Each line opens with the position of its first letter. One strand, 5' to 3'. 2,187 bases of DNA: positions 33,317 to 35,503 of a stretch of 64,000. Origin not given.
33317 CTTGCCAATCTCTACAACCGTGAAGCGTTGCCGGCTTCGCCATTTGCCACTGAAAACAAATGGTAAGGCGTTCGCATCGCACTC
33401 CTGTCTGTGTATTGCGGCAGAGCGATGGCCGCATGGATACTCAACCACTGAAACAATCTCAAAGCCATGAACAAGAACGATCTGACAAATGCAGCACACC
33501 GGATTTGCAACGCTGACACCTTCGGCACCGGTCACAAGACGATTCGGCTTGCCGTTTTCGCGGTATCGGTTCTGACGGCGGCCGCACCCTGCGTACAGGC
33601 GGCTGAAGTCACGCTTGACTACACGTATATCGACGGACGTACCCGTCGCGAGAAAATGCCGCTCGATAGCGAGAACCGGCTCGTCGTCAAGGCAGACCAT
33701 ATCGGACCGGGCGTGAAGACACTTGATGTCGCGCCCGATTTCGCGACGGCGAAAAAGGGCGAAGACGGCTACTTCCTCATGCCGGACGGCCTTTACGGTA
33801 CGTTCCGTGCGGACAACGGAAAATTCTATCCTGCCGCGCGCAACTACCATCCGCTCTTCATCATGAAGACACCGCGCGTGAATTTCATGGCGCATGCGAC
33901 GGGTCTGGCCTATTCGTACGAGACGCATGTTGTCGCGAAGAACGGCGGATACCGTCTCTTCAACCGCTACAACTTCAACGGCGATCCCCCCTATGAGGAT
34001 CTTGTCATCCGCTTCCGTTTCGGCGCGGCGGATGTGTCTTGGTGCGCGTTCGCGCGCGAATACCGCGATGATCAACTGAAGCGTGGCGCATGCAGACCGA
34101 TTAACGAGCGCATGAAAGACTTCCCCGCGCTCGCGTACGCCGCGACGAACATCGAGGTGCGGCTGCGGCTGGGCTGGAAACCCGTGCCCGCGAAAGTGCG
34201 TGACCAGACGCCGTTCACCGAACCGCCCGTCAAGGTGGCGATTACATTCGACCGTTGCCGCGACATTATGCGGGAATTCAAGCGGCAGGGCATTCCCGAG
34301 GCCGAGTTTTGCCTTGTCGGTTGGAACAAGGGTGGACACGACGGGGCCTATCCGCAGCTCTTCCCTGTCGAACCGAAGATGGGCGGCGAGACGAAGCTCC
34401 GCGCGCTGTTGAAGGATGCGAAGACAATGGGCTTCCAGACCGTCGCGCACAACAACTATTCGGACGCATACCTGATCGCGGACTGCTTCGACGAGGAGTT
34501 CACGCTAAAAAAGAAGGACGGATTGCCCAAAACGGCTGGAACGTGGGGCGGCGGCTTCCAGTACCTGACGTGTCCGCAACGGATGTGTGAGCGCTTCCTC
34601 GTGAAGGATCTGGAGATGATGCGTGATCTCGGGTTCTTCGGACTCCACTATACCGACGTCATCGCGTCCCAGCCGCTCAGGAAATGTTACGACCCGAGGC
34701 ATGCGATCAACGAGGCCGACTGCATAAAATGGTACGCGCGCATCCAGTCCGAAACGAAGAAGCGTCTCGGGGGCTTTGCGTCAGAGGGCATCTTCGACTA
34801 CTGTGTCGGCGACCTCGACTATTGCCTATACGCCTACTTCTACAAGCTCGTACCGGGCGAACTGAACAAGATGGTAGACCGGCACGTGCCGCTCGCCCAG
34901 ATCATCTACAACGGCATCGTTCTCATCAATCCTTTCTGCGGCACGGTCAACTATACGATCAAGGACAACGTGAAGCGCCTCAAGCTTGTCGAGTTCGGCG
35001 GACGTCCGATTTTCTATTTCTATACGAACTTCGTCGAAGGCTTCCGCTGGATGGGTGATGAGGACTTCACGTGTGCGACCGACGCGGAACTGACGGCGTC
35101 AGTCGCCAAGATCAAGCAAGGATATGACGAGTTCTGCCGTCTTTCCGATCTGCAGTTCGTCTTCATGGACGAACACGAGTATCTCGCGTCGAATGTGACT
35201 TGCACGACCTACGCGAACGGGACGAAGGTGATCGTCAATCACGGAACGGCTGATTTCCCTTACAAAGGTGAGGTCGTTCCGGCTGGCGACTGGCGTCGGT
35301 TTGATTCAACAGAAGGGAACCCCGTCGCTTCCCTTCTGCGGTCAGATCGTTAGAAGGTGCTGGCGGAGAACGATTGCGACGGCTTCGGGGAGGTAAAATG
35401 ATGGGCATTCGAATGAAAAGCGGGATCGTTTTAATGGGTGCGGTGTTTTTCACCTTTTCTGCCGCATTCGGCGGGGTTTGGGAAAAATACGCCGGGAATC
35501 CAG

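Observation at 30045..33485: Near-identical 28-nt element at the translation start of two unrelated genes (uORF in one, in-frame N-terminus in the other)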

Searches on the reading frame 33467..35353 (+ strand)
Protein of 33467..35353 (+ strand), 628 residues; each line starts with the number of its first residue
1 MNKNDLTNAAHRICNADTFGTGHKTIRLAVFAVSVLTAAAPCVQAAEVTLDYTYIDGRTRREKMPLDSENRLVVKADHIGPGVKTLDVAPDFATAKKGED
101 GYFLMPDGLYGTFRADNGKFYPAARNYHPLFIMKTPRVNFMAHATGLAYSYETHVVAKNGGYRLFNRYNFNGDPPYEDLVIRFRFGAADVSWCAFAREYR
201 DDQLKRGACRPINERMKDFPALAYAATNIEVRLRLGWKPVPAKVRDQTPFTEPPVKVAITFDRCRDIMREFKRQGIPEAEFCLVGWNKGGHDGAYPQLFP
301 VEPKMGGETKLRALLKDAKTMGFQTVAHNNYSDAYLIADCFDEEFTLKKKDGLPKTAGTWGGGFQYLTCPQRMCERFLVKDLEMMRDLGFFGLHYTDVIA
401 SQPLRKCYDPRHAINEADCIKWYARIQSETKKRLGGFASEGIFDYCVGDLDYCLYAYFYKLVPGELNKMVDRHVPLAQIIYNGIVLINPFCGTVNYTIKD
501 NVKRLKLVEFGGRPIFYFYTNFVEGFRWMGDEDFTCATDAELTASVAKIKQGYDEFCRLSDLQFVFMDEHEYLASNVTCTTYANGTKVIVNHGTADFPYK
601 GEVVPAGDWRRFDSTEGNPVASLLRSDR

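Call 10: search_protein_families(library=pfam, proteins=[window:33467-35353:+])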
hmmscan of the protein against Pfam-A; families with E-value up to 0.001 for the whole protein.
window:33467-35353:+ (628 aa): 3 families
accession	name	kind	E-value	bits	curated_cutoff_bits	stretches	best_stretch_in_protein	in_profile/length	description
PF18952.6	DUF5696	-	2.5e-40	139.1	25.6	1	168-608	186-611/612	Family of unknown function (DUF5696)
PF12905.13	Glyco_hydro_101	-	7.6e-05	22.7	25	1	283-352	63-133/272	Endo-alpha-N-acetylgalactosaminidase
PF19773.5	DUF6259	-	0.00023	20.8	28.7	1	279-486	78-294/300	Domain of unknown function (DUF6259)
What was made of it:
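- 33467..35353 (+): DUF5696 protein gene (628 aa). The signal peptide h-region is residues ~26-45, with a probable cleavage after VQA. Pfam PF18952, E 2.5e-40 (call 10).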

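Call 13: find_encoding_contigs(protein=window:33467-35353:+, flank=6000, max_places=8)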
Protein window:33467-35353:+ (628 aa): 23 contigs read that carry it; 8 places shown.
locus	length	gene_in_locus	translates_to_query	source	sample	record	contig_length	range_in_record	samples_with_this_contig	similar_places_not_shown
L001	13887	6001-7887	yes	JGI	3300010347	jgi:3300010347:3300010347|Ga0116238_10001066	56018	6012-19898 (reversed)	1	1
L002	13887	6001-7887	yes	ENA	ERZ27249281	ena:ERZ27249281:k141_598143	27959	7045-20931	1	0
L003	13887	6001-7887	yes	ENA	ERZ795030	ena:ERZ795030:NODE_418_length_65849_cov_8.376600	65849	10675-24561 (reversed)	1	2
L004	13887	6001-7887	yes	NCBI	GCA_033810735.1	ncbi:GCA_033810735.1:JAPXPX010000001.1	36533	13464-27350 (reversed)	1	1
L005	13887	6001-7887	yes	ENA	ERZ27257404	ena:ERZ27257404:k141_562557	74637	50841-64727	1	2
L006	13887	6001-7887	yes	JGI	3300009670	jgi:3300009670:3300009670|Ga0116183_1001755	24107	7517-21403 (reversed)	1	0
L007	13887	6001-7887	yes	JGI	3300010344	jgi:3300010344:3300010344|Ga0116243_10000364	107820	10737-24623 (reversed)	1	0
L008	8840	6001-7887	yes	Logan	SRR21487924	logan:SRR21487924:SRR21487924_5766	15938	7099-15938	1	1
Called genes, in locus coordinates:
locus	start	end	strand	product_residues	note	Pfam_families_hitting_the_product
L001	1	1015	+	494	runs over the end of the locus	PF05448:AXE1 (weak)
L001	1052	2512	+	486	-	PF00295:Glyco_hydro_28 (faint)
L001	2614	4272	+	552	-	PF03629:SASA (faint)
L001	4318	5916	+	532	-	PF03629:SASA (weak)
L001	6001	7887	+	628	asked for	PF18952:DUF5696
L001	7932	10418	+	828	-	PF00251:Glyco_hydro_32N, PF22847:Glyco_hydro_43_rel (faint), PF22422:MGH1-like_GH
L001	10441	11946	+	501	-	-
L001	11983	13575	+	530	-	PF00722:Glyco_hydro_16, PF00657:Lipase_GDSL, PF13472:Lipase_GDSL_2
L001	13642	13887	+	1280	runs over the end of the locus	-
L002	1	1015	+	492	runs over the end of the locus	PF05448:AXE1 (weak)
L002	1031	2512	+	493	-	PF00295:Glyco_hydro_28 (faint)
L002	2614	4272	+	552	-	PF03629:SASA (faint)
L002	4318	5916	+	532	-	PF03629:SASA (weak)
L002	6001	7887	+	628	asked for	PF18952:DUF5696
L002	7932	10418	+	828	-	PF00251:Glyco_hydro_32N, PF22847:Glyco_hydro_43_rel (faint), PF22422:MGH1-like_GH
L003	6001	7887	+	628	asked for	PF18952:DUF5696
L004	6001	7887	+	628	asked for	PF18952:DUF5696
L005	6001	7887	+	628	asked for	PF18952:DUF5696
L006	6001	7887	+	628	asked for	PF18952:DUF5696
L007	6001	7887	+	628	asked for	PF18952:DUF5696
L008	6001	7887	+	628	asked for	PF18952:DUF5696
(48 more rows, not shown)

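Call 14: find_homologous_proteins(query=window:33467-35353:+)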
Query window:33467-35353:+ (628 aa): 460 proteins with E <= 0.001 among 8000 candidates; the best 120 are listed.
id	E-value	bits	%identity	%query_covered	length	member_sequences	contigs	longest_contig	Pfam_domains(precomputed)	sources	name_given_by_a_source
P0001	0.0e+0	1498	100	100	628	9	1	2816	PF18952.7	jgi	jgi:hypothetical protein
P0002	0.0e+0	1136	80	94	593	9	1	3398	PF19773.6,PF18952.7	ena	-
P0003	0.0e+0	1109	78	93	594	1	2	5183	PF18952.7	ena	-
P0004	0.0e+0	1091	78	92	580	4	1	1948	PF18952.7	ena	-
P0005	0.0e+0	1071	77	91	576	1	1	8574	PF18952.7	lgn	-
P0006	0.0e+0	1016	72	92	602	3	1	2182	PF19773.6,PF18952.7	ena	-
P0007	2.6e-210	718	57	90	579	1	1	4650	PF18952.7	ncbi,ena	-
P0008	1.5e-208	712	55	89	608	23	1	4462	PF18952.7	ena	-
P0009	7.4e-206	704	54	94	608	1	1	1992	PF18952.7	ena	-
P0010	9.1e-206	703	55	89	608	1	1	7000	PF18952.7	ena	-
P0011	9.5e-206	703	55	89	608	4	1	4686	PF19773.6,PF18952.7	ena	-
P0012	1.0e-205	703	54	93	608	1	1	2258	PF18952.7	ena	-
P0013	2.2e-205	702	55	89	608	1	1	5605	PF18952.7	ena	-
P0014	3.1e-205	701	54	93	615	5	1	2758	PF18952.7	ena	-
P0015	9.3e-205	700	54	93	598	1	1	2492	PF18952.7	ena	-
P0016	2.9e-204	698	54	93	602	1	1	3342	PF18952.7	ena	-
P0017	5.5e-204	697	54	93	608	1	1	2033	PF18952.7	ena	-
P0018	6.4e-204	697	55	89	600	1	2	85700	PF18952.7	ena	-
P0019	7.4e-204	697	55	89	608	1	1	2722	PF18952.7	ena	-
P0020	1.3e-203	696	55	89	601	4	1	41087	PF18952.7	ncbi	-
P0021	1.7e-203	696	55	89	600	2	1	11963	PF18952.7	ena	-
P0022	2.7e-203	695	54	90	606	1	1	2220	PF18952.7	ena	-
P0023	5.4e-203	694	55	89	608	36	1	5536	PF18952.7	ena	-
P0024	8.7e-203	693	54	90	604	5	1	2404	PF18952.7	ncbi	-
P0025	1.3e-202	693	53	90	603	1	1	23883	PF19773.6,PF18952.7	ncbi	-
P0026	2.6e-202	692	55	89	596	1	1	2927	PF18952.7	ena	-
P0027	5.2e-202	691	54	90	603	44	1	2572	PF19773.6,PF18952.7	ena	-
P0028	4.2e-201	688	53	90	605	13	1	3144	PF19773.6,PF18952.7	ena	-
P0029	2.7e-200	685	51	95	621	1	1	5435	PF18952.7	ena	-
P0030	3.6e-200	685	52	94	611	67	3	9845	PF18952.7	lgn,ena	-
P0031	4.8e-200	684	52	93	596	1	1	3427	PF18952.7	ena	-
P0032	5.1e-200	684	52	93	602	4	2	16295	PF18952.7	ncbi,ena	-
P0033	2.0e-199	682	53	92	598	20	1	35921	PF18952.7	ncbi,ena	-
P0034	1.2e-198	680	53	94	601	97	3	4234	PF18952.7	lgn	-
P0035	9.5e-198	677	53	90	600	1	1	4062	PF18952.7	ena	-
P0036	1.6e-197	676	53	93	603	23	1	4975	PF19773.6,PF18952.7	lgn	-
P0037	6.5e-197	674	51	93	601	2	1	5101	PF18952.7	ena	-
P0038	9.0e-197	674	51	93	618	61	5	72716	PF19773.6,PF18952.7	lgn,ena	-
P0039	1.5e-196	673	53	92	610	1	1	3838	PF18952.7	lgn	-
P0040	6.7e-196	671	51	92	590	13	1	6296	PF18952.7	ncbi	-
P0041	9.1e-195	667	52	90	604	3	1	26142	PF18952.7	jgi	-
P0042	1.7e-194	666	52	90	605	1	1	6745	PF18952.7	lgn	-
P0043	8.7e-194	664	52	93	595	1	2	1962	PF18952.7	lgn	-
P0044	4.1e-193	661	51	95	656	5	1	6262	PF18952.7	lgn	-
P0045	2.8e-191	655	49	94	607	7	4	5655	PF18952.7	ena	-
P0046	2.9e-191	655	51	94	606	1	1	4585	PF18952.7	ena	-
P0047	4.8e-190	651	52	94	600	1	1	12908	PF18952.7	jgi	-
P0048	6.5e-190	651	51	94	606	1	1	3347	PF18952.7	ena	-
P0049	8.6e-190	650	52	90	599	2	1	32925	PF19773.6,PF18952.7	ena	-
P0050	2.1e-189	649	51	93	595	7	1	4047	PF18952.7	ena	-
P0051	6.7e-189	647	52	93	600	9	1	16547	PF19773.6,PF18952.7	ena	-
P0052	3.7e-188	645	53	85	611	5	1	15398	PF19773.6,PF18952.7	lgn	-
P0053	8.2e-188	644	50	93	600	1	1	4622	PF19773.6,PF18952.7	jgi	-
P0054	1.4e-187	643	51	91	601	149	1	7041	PF18952.7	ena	-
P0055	1.3e-186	640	50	91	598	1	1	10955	PF18952.7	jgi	-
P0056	5.4e-186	638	50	93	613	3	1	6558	PF18952.7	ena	-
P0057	7.6e-183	627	50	92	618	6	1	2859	PF18952.7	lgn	-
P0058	6.6e-181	621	50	89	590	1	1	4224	PF12905.14,PF19773.6,PF18952.7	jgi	jgi:hypothetical protein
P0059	2.5e-179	616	50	89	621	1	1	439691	PF12905.14,PF19773.6,PF18952.7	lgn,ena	-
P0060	3.9e-176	605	50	91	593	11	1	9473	PF18952.7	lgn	-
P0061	7.7e-176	604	48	93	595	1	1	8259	PF12905.14,PF19773.6,PF18952.7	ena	-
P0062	1.8e-175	603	47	91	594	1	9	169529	PF19773.6,PF18952.7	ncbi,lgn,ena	-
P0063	3.5e-175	602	48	93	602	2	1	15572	PF18952.7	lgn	-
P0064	2.2e-174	600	49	90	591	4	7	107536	PF19773.6,PF18952.7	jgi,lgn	jgi:hypothetical protein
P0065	1.3e-173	597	49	91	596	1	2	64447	PF18952.7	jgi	jgi:hypothetical protein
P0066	1.8e-173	597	48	91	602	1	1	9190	PF12905.14,PF19773.6,PF18952.7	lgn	-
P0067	2.5e-173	596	48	91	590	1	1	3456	PF12905.14,PF19773.6,PF18952.7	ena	-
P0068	1.2e-172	594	47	90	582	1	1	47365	PF12905.14,PF19773.6,PF18952.7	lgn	-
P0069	1.2e-172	594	49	90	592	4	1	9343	PF18952.7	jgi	-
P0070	6.4e-172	591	48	93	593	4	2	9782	PF18952.7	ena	-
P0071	8.8e-172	591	49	88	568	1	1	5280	PF12905.14,PF19773.6,PF18952.7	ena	-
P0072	9.1e-172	591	49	92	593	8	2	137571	PF18952.7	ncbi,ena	-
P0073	9.2e-172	591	48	92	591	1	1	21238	PF19773.6,PF18952.7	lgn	-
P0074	1.2e-171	591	49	89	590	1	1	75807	PF12905.14,PF19773.6,PF18952.7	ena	-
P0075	2.8e-171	589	47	94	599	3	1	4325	PF19773.6,PF18952.7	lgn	-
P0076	2.0e-170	586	49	89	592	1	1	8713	PF18952.7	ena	-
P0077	5.7e-169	582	49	90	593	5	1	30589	PF18952.7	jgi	jgi:hypothetical protein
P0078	8.9e-169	581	46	89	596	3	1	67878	PF19773.6,PF18952.7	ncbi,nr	ncbi:MAG: DUF5696 domain-containing protein [Planctomycetia bacterium]|nr:DUF5696 domain-containing 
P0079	1.4e-168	580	48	92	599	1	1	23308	PF18952.7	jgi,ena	-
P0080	4.2e-167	575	48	90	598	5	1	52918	PF18952.7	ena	-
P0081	4.7e-167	575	46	95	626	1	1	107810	PF19773.6,PF18952.7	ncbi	-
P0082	7.5e-167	575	49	87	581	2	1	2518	PF12905.14,PF19773.6,PF18952.7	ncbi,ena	-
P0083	7.6e-167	575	47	91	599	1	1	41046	PF19773.6,PF18952.7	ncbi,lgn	-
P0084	1.9e-166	573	45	92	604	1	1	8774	PF19773.6,PF18952.7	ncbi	-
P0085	2.8e-166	573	46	92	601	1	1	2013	PF19773.6,PF18952.7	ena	-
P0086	3.9e-166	572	47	91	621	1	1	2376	PF19773.6,PF18952.7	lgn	-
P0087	5.0e-166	572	49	87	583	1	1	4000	PF12905.14,PF19773.6,PF18952.7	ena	-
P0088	1.3e-165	571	47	92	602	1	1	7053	PF19773.6,PF18952.7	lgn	-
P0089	2.5e-165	570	46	93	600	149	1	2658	PF18952.7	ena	-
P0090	6.9e-165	568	48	90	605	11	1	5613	PF19773.6,PF18952.7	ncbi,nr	ncbi:MAG: hypothetical protein IKX88_08330 [Thermoguttaceae bacterium]|nr:hypothetical protein [Ther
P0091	7.9e-164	565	44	93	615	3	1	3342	PF19773.6,PF18952.7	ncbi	-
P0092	8.9e-164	565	46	90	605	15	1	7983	PF18952.7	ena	-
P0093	1.7e-163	564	45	92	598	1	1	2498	PF19773.6,PF18952.7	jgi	jgi:hypothetical protein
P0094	4.5e-163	562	45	89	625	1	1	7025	PF19773.6,PF18952.7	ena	-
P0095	6.0e-163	562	47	90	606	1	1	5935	PF19773.6,PF18952.7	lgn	-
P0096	1.7e-162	560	46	90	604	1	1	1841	PF19773.6,PF18952.7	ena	-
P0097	2.2e-162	560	45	91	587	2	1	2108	PF18952.7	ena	-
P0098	6.3e-162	558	47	91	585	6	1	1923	PF18952.7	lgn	-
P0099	7.3e-162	558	46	89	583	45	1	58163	PF19773.6,PF18952.7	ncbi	-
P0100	1.4e-161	557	45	93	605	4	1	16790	PF18952.7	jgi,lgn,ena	-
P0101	5.8e-161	555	46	93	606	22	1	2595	PF18952.7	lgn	-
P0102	1.4e-160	554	46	91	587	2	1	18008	PF19773.6,PF18952.7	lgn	-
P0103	2.4e-160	553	50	84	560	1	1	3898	PF18952.7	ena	-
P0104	3.2e-160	553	45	93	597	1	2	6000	PF19773.6,PF18952.7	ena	-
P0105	9.0e-160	551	47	90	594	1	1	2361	PF18952.7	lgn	-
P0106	1.3e-159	551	44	90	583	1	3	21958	PF18952.7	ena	-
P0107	1.3e-159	551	46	89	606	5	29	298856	PF19773.6,PF18952.7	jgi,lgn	jgi:hypothetical protein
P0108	3.1e-159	549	44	92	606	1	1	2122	PF18952.7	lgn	-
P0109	3.2e-159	549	46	94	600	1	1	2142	PF18952.7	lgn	-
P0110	4.3e-159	549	46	94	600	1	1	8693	PF18952.7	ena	-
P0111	6.1e-159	549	45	93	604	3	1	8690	PF19773.6,PF18952.7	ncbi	-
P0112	6.9e-159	548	47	85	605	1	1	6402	PF18952.7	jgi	-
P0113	2.0e-158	547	46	92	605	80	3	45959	PF18952.7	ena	-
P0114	5.1e-158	545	46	85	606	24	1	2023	PF18952.7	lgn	-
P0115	5.3e-158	545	46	92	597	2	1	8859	PF18952.7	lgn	-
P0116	7.1e-158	545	46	94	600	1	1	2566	PF18952.7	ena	-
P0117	2.5e-157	543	45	93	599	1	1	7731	PF18952.7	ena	-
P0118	3.9e-157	543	47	85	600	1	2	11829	PF18952.7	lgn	-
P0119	4.6e-157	542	43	93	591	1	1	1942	PF19773.6,PF18952.7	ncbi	-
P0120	2.4e-156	540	45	93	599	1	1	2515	PF18952.7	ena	-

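Call 17: find_encoding_contigs(protein=P0005, flank=8000, max_places=4)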
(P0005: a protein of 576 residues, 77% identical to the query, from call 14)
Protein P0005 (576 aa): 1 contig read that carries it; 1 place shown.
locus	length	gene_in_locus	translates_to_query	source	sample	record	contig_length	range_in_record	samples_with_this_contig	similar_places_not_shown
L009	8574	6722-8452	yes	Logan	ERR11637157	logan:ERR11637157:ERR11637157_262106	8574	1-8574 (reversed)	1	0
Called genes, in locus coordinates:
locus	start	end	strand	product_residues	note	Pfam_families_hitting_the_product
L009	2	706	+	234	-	?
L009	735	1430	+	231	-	PF08713:DNA_alkylation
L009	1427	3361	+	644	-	-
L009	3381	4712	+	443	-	PF01120:Alpha_L_fucos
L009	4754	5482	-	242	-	PF00072:Response_reg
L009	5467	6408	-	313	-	PF24883:NPHP3_N (faint), PF13173:AAA_14, PF13635:DUF4143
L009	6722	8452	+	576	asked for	PF18952:DUF5696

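Call 18: find_encoding_contigs(protein=P0003, flank=8000, max_places=4)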
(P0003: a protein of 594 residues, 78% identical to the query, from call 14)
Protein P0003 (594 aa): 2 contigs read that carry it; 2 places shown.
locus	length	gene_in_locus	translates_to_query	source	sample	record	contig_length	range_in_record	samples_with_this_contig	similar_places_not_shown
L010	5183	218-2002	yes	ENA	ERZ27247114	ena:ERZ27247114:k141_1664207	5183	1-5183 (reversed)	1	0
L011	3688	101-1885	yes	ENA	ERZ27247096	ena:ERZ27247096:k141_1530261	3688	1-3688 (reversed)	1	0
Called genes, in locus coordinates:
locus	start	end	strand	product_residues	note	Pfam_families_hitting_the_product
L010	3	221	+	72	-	?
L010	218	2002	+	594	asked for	PF18952:DUF5696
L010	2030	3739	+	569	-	-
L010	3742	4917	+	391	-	PF01120:Alpha_L_fucos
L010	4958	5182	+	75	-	?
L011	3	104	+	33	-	?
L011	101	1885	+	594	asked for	PF18952:DUF5696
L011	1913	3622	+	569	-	-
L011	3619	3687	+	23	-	?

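Call 19: find_encoding_contigs(protein=P0002, flank=8000, max_places=4)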
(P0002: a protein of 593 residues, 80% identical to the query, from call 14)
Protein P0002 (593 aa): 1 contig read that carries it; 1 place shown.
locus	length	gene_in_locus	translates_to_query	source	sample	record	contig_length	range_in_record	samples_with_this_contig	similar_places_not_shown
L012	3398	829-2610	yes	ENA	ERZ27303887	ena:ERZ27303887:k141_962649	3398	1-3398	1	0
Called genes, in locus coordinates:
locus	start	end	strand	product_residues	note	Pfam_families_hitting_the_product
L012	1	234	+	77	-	?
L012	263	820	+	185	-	PF20434:BD-FAE, PF07859:Abhydrolase_3 (weak)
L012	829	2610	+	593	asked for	PF18952:DUF5696, PF19773:DUF6259 (faint)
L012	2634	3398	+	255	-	?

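Call 29: list_cluster_members(proteins=[window:33467-35353:+, window:30080-31738:+, window:55958-57052:+, window:57190-57879:+])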
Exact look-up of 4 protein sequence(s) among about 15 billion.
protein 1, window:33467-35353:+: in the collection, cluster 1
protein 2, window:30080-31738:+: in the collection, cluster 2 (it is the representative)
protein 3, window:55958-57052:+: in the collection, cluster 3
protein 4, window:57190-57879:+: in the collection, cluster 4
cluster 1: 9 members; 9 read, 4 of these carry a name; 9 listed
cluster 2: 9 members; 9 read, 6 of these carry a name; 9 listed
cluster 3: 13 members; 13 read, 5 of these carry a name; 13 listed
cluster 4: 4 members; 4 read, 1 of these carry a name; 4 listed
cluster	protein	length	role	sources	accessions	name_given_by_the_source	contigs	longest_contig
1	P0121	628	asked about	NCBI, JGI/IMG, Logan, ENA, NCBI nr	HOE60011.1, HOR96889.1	MAG TPA: DUF5696 domain-containing protein [Kiritimatiellia bacterium] | hypothetical protein | DUF5696 domain-containing protein [Kiritimatiellia bacterium]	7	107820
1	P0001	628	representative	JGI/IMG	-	hypothetical protein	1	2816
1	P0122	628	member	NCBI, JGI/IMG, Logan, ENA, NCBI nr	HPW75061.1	MAG TPA: DUF5696 domain-containing protein [Kiritimatiellia bacterium] | DUF5696 domain-containing protein [Kiritimatiellia bacterium]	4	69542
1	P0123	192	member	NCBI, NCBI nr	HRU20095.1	MAG TPA: DUF5696 domain-containing protein, partial [Kiritimatiellia bacterium] | DUF5696 domain-containing protein [Kiritimatiellia bacterium]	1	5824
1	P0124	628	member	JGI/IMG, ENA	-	-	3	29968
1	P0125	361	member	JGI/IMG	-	-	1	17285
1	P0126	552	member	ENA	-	-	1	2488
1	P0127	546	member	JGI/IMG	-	-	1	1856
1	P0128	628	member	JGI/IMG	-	-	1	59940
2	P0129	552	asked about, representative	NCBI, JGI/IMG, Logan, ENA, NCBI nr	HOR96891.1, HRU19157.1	MAG TPA: hypothetical protein P5125_02260 [Kiritimatiellia bacterium] | sialate O-acetylesterase | hypothetical protein [Kiritimatiellia bacterium]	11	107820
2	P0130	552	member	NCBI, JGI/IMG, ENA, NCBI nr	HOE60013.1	MAG TPA: hypothetical protein PK576_00050 [Kiritimatiellia bacterium] | hypothetical protein [Kiritimatiellia bacterium]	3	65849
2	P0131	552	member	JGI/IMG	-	sialate O-acetylesterase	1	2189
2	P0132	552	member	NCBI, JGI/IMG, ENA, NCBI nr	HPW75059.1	MAG TPA: hypothetical protein PLJ32_03700 [Kiritimatiellia bacterium] | hypothetical protein [Kiritimatiellia bacterium]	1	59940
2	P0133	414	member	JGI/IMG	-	sialate O-acetylesterase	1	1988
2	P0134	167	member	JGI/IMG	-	sialate O-acetylesterase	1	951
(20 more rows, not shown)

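Call 57: search_protein_families(library=pfam, proteins=[L012:263-820:+], max_evalue=0.01)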
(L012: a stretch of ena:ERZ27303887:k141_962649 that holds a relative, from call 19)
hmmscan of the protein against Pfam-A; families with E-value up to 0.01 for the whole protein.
L012:263-820:+ (185 aa): 4 families
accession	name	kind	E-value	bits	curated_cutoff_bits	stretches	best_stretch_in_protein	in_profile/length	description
PF20434.5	BD-FAE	-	2e-12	47.6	26.8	1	60-170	2-113/215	BD-FAE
PF07859.19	Abhydrolase_3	-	2.5e-06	27.8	25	1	120-171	45-96/210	alpha/beta hydrolase fold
PF00135.34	COesterase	-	8.6e-05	22.1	27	1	125-171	162-208/515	Carboxylesterase family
PF00326.27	Peptidase_S9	-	0.0061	16.5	22.6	1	132-167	50-84/213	Prolyl oligopeptidase family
